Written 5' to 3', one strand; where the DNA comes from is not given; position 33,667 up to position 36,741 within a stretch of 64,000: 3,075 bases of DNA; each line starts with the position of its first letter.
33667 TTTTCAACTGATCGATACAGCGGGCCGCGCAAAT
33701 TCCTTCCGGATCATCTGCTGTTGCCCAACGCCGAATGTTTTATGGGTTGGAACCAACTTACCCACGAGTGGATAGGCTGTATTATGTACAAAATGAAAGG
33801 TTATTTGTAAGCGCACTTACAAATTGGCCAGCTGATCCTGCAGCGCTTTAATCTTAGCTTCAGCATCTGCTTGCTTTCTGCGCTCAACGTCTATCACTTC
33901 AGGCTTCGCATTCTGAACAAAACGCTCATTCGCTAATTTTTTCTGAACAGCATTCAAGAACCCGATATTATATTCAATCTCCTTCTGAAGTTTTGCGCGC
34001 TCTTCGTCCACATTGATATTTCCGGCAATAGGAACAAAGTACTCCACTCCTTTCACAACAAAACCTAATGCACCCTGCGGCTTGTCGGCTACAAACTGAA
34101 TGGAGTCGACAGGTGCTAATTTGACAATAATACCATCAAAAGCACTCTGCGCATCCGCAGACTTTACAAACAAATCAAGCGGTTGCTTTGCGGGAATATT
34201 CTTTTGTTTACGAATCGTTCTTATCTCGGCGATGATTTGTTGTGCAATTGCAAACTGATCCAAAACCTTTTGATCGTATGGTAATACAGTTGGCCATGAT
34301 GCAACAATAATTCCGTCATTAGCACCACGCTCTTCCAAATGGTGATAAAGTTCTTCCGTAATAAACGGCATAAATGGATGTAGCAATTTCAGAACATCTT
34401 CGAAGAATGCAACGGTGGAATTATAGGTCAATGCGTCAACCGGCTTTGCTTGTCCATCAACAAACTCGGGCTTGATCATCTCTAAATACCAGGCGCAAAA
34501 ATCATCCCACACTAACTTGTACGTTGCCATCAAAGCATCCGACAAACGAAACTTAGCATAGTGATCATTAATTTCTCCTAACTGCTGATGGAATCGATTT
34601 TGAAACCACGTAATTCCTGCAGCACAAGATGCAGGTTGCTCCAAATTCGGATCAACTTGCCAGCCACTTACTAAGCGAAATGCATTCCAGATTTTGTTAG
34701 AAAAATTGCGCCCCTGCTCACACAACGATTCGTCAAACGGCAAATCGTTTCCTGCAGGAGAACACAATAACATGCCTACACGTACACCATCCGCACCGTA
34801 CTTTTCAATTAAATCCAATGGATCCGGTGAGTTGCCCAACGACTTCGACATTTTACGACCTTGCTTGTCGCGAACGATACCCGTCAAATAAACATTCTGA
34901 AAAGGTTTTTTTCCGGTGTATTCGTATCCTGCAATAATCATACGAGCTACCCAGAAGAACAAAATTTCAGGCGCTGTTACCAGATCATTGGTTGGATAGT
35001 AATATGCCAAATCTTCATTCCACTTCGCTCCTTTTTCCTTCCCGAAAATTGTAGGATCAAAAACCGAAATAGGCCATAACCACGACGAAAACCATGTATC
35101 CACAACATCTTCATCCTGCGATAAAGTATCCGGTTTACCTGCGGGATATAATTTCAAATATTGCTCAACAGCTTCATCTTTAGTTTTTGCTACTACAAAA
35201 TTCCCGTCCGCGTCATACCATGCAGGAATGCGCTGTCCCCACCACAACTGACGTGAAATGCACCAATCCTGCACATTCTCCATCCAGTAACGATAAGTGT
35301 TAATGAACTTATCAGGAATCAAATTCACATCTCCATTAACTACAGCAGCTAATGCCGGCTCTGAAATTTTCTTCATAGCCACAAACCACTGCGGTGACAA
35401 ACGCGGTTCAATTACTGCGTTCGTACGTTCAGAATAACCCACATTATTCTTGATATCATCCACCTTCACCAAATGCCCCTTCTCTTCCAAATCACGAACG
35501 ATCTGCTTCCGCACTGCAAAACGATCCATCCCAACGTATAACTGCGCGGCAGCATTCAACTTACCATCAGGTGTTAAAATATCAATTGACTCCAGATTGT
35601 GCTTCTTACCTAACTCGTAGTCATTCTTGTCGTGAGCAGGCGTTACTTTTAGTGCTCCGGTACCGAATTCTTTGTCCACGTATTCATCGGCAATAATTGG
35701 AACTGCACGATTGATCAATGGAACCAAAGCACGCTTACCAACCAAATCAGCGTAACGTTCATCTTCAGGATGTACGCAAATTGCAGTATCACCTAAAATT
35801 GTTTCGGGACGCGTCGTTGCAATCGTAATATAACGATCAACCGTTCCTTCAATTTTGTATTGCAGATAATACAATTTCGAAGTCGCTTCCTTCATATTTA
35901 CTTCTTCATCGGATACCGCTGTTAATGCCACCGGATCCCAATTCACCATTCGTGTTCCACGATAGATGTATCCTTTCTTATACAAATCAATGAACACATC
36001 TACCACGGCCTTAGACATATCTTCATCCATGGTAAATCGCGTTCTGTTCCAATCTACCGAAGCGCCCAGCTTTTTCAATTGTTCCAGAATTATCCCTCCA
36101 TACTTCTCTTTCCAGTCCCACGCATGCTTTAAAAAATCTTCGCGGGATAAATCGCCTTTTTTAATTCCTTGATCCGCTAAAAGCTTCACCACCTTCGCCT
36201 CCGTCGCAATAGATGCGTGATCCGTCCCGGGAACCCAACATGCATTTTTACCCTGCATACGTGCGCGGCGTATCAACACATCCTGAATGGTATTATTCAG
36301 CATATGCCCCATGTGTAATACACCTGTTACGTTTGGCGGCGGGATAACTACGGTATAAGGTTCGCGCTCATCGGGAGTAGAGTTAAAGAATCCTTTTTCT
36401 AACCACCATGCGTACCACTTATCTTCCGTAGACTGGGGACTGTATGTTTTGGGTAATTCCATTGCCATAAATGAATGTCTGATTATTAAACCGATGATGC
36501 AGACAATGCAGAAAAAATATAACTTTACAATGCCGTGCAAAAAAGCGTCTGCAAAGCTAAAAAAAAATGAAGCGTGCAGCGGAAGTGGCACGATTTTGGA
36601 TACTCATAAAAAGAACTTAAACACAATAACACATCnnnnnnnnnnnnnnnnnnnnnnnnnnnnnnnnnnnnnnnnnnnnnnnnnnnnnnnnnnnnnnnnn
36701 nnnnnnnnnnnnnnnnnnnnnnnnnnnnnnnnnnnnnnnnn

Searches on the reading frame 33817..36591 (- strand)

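Call 112: search_protein_families(library=pfam, proteins=[window:33817-36591:-], max_evalue=0.00001)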
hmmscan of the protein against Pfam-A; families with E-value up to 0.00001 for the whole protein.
window:33817-36591:- (924 aa): 5 families
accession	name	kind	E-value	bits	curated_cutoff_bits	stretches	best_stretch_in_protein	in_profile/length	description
PF00133.28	tRNA-synt_1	-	3.9e-124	415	22.7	1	58-618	1-412/414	tRNA synthetases class I (I, L, M and V)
PF08264.19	Anticodon_1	-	7.4e-35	120.4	25.1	1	662-807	3-146/148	Anticodon-binding domain of tRNA ligase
PF09334.17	tRNA-synt_1g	-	1.8e-18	67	20.1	1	84-233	6-137/391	tRNA synthetases class I (M)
PF13603.12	tRNA-synt_1_2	-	5.1e-12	46.1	25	1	285-345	86-146/185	Leucyl-tRNA synthetase, editing domain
PF10458.14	Val_tRNA-synt_C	-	1.6e-10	41.5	25.9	1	860-924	1-65/66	Valyl tRNA synthetase tRNA binding arm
